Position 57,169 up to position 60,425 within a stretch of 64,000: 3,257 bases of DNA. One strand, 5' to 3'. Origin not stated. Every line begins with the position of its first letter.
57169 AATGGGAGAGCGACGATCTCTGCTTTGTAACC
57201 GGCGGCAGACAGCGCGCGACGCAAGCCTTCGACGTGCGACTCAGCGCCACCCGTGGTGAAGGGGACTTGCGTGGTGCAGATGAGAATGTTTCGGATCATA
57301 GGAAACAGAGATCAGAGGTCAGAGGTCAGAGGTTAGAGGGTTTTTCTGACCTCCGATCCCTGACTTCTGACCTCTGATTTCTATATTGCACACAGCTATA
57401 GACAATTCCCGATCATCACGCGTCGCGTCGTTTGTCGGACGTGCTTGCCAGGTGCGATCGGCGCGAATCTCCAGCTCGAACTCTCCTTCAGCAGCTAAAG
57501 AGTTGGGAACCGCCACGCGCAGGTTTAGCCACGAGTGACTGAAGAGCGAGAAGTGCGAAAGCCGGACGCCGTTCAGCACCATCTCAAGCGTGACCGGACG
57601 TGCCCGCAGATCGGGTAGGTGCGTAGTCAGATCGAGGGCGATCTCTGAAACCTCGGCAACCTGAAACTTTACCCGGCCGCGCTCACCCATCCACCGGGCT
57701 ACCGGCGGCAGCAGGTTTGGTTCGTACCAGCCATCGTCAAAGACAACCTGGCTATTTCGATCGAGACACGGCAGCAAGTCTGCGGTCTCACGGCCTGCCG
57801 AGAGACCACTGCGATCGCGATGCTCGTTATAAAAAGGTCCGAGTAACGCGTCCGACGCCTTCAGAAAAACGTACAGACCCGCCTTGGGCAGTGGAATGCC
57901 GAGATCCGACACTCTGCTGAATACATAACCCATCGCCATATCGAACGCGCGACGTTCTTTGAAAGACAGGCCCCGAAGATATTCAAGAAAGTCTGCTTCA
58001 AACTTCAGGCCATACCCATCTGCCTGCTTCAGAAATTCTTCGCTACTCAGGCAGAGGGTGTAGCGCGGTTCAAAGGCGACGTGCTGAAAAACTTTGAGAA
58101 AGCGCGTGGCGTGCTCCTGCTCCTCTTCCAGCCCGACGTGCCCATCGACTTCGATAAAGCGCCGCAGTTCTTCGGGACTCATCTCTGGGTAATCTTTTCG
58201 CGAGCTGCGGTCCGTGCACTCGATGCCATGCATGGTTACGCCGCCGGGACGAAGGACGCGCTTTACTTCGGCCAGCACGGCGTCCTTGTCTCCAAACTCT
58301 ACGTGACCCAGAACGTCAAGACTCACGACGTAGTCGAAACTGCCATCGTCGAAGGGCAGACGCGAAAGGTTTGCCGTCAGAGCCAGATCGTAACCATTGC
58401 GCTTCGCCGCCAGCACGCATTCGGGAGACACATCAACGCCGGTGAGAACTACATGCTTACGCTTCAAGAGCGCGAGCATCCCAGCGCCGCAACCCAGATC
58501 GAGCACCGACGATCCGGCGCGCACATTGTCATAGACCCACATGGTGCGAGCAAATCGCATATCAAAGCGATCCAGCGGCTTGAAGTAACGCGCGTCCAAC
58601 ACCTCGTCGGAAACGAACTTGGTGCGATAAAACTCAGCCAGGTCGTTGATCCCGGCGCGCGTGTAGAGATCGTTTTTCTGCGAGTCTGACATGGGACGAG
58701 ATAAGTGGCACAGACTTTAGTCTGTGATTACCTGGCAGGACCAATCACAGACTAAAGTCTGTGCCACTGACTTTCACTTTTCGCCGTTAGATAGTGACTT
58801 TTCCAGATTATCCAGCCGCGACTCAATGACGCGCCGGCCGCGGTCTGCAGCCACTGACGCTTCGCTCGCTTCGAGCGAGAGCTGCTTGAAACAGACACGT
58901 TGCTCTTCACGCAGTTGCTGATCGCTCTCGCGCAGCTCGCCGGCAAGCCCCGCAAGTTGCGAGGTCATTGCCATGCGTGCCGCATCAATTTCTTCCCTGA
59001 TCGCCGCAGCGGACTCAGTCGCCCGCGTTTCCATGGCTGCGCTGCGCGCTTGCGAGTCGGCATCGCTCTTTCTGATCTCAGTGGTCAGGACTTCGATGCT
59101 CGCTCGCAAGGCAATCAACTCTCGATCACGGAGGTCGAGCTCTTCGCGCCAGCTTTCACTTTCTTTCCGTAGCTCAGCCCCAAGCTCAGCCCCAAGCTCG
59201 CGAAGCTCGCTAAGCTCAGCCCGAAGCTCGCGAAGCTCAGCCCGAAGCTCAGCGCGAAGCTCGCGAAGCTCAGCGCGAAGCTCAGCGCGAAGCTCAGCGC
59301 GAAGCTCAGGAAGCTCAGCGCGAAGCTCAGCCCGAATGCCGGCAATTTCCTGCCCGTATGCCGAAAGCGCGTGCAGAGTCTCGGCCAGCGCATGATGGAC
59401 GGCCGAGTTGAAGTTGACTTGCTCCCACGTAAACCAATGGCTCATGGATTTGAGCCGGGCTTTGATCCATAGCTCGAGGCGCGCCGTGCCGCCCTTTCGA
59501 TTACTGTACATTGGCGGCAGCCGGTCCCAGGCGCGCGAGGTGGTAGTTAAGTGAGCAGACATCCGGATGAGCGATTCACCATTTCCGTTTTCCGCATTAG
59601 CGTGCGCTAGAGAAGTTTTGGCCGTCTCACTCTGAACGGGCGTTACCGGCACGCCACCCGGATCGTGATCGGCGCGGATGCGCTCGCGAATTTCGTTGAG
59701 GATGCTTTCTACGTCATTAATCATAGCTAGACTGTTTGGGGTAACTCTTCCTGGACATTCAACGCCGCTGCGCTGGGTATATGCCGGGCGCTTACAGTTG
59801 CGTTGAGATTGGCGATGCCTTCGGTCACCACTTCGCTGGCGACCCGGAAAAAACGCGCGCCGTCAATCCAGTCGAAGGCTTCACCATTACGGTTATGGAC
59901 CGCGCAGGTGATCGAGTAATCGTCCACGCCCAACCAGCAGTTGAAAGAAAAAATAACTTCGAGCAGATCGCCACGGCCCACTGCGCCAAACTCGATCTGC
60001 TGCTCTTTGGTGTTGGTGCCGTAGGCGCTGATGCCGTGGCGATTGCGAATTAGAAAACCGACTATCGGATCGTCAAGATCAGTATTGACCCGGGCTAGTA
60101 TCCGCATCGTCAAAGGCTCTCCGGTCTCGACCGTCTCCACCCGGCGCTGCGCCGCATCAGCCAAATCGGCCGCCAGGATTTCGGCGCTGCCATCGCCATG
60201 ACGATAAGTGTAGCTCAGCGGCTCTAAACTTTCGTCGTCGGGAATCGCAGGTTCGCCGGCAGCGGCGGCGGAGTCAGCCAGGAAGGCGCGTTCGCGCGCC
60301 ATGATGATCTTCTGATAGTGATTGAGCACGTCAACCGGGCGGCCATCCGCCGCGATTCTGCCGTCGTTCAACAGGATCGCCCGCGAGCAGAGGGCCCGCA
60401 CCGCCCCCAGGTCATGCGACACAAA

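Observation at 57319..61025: Wzt-type ATPase followed by a coiled-coil protein and a methyltransferase: a possible split WbdD-like chain terminator and ruler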

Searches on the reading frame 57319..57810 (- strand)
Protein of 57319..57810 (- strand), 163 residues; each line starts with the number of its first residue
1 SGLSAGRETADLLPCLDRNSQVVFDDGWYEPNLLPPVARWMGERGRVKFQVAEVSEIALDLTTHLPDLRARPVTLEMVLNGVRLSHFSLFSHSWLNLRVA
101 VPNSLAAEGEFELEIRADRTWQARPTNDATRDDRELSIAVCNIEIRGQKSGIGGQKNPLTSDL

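Call 34: search_protein_families(library=pfam, proteins=[window:57319-57810:-], max_evalue=10)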
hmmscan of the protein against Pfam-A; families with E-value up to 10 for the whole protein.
window:57319-57810:- (163 aa): 0 families
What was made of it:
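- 57373..57765 (-): C-terminal beta-sandwich of the methyltransferase (conserved motifs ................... and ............), possibly glycan-binding. No Pfam hit (call 34).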

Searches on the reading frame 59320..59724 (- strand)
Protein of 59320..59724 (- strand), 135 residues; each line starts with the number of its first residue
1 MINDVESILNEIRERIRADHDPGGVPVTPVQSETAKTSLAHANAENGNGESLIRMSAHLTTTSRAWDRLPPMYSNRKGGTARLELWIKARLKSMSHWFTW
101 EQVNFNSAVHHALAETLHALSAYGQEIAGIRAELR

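Call 23: search_protein_representatives(protein=window:59320-59724:-)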
Query: 135 residues. Proteins with E-value up to 0.001 (for the whole library): 247; up to 1e-10: 222; up to 1e-30: 31. The best 150 are listed.
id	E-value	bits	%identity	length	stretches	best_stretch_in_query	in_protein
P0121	1.0e-50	187.4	68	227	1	1-134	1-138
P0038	1.4e-50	187.0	69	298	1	1-134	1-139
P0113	1.2e-45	171.0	65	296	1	1-135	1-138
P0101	7.9e-42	158.7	63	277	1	1-135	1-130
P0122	2.8e-41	156.9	58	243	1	1-134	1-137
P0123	2.5e-40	153.9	59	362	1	2-135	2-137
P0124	3.5e-39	150.2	58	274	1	1-133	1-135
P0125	1.2e-38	148.4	54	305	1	1-134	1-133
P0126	6.0e-38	146.1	52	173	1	3-134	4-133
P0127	9.8e-36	139.0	56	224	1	1-134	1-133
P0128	1.6e-34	135.1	67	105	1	1-102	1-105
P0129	2.1e-33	131.5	55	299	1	1-126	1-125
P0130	1.3e-32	128.9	55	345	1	4-133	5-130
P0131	1.3e-32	128.9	51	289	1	3-134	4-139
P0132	1.5e-32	128.7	55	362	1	2-134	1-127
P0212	1.2e-23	99.9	46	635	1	4-130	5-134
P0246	1.4e-20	90.0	47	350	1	41-134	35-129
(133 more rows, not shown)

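Call 27: search_protein_families(library=pfam, proteins=[P0212, P0123, P0246], max_evalue=0.01)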
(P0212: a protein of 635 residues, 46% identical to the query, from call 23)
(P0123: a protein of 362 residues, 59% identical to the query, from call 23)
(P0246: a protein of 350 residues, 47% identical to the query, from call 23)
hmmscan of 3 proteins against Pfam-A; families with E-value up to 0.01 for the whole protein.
P0212 (635 aa): 6 families
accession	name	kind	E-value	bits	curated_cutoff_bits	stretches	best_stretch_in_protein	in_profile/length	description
PF13489.12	Methyltransf_23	-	7.3e-06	26.3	27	1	291-460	15-138/164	Methyltransferase domain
PF13847.12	Methyltransf_31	-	2.2e-05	24.6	27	0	376-447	55-127/145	Methyltransferase domain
PF08241.18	Methyltransf_11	-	0.00037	21.5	21.2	0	377-420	44-87/95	Methyltransferase domain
PF13649.12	Methyltransf_25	-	0.00066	20.8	27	0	375-420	46-93/97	Methyltransferase domain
PF07021.18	MetW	-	0.0059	16.7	21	0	393-432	75-114/193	Methionine biosynthesis protein MetW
PF08242.18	Methyltransf_12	-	0.009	17.2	30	0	387-422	58-94/98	Methyltransferase domain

P0123 (362 aa): 4 families
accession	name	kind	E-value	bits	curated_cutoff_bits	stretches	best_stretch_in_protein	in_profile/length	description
PF01442.23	Apolipoprotein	-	7.7e-10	39.2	90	2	115-308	2-188/190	Apolipoprotein A1/A4/E domain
PF04513.17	Baculo_PEP_C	-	0.0011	19.5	38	0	274-321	34-81/140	Baculovirus polyhedron envelope protein, PEP, C terminus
PF05478.16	Prominin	-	0.0021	16.7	34.3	1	170-324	246-400/799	Prominin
PF22638.1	FlgK_D1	-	0.0066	16.5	28.6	0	264-346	52-132/233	Flagellar hook-associated protein FlgK helical domain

P0246 (350 aa): 1 family
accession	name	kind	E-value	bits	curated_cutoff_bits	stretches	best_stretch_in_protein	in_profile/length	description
PF06097.16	DUF945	-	0.00092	18.8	26.8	1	125-215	381-454/460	Bacterial protein of unknown function (DUF945)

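Call 28: find_encoding_contigs(protein=P0212, flank=10000, max_places=3)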
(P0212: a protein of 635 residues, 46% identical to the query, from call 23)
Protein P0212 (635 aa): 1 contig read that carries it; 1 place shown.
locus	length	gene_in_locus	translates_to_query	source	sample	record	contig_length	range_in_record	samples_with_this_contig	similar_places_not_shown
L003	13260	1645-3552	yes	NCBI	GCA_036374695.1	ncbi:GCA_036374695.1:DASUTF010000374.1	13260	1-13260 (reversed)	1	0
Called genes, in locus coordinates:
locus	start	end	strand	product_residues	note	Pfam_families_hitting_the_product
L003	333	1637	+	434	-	PF00005:ABC_tran, PF13304:AAA_21 (faint), PF14524:Wzt_C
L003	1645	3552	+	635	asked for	PF13489:Methyltransf_23 (faint)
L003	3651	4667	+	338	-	PF13439:Glyco_transf_4 (faint), PF00534:Glycos_transf_1, PF13692:Glyco_trans_1_4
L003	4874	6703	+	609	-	-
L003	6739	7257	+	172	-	-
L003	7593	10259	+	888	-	PF00534:Glycos_transf_1, PF13692:Glyco_trans_1_4, PF13524:Glyco_trans_1_2, PF13489:Methyltransf_23, PF13847:Methyltransf_31, PF08241:Methyltransf_11, PF08242:Methyltransf_12, PF13649:Methyltransf_25, +5 more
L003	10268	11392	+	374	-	PF08003:Methyltransf_9, PF13489:Methyltransf_23 (weak), PF13847:Methyltransf_31, PF08241:Methyltransf_11, PF08242:Methyltransf_12 (weak), PF13649:Methyltransf_25, PF16158:N_BRCA1_IG (weak)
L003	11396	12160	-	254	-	PF13489:Methyltransf_23 (weak), PF13847:Methyltransf_31 (faint), PF08241:Methyltransf_11 (faint), PF13649:Methyltransf_25 (faint)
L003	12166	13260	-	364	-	PF09586:YfhO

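Call 30: find_encoding_contigs(protein=P0246, flank=10000, max_places=3)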
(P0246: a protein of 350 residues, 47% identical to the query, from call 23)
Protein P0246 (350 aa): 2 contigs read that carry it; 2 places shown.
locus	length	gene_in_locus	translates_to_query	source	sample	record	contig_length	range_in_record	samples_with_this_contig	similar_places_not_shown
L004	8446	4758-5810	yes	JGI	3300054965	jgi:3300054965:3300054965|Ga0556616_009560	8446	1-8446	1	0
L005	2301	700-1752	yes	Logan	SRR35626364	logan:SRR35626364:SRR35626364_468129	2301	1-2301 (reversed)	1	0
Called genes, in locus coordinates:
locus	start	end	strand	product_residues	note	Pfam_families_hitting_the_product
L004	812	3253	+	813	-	PF03160:Calx-beta, PF07452:CHRD, PF13946:DUF4214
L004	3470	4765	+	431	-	PF00005:ABC_tran, PF14524:Wzt_C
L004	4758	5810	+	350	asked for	-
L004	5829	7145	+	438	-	PF13489:Methyltransf_23, PF01209:Ubie_methyltran (weak), PF02353:CMAS, PF07021:MetW, PF13847:Methyltransf_31, PF08241:Methyltransf_11, PF08242:Methyltransf_12, PF13649:Methyltransf_25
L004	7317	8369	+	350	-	PF00534:Glycos_transf_1, PF13692:Glyco_trans_1_4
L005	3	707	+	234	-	?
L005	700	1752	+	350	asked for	-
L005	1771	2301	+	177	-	?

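Call 50: list_cluster_members(proteins=[P0212])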
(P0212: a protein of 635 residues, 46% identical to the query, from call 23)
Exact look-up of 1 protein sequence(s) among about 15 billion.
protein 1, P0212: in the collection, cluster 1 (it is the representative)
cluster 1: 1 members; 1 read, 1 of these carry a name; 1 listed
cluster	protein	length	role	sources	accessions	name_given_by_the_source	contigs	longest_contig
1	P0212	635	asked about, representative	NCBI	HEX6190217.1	MAG TPA: hypothetical protein VFZ40_19340 [Pyrinomonadaceae bacterium]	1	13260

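Call 54: search_solved_structures(query=window:59320-59724:-, max_evalue=10)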
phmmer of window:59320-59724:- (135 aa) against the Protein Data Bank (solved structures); distinct sequences matched with E-value up to 10: 1.
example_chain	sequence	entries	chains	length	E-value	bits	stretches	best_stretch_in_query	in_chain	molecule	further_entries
1l0q_A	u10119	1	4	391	5.3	10.5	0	5-32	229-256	Surface layer protein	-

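Call 55: search_dna_similar(query=window:59320-59724:-, collection=plasmids, mode=protein, max_evalue=1, max_rows=30)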
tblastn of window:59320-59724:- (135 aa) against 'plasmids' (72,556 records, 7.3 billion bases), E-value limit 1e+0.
No match.
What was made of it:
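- Tried and rejected: The CC N-domain had no meaningful PDB match (call 54) and no plasmid tblastn match (call 55).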

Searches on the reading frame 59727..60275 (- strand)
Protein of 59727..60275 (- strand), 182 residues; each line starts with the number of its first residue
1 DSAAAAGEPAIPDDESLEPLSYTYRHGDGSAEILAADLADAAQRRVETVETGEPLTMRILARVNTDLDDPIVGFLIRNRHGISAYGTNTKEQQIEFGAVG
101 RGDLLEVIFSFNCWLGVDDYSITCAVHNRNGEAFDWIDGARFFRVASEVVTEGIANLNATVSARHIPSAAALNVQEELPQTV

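Call 47: search_solved_structures(query=window:59727-60275:-, max_evalue=10, show_alignments=2)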
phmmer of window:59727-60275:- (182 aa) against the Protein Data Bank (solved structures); distinct sequences matched with E-value up to 10: 11.
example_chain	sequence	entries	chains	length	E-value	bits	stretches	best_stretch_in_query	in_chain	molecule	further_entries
6o14_A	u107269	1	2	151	3.7e-05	27.1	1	50-146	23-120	ABC transporter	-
8dky_A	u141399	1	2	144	4.6e-05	26.8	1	50-146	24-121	ABC transporter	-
8dku_A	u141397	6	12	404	0.00018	24.9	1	48-146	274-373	ABC transporter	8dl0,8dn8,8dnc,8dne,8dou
7k2t_A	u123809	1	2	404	0.00018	24.9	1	48-146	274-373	ABC transporter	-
2r5o_A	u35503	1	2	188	0.0066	19.8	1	23-130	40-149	Putative ATP binding component of ABC-transporter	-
6kzb_A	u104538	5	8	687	0.44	13.9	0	16-75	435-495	Protein-glutamine gamma-glutamyltransferase 2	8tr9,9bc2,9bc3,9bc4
1kv3_A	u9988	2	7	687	0.44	13.9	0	16-75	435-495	Protein-glutamine gamma-glutamyltransferase | Transglutaminase 2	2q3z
3s3j_A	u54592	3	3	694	0.45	13.8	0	16-75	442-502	Protein-glutamine gamma-glutamyltransferase 2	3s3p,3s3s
4pyg_A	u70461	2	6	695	0.45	13.8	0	16-75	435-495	Protein-glutamine gamma-glutamyltransferase 2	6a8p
3ly6_A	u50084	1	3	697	0.45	13.8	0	16-75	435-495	Protein-glutamine gamma-glutamyltransferase 2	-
30uc_A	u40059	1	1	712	0.48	13.7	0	16-75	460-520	Protein-glutamine gamma-glutamyltransferase 2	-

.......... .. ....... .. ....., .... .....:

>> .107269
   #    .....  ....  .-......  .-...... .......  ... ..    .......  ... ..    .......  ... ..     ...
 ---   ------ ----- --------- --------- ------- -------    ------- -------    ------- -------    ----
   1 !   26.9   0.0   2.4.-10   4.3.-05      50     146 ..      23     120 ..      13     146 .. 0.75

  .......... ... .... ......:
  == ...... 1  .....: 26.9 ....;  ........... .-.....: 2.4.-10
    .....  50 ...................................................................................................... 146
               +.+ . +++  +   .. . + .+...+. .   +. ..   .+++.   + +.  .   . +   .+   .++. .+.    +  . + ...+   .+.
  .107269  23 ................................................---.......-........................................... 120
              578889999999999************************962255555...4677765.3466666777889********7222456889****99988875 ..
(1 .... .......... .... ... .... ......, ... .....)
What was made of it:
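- On Wzt (O-antigen/glycan ABC exporter ATPase with cap-binding domain): Matches the solved CBDs 6o14, 8dky and 2r5o (call 47).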
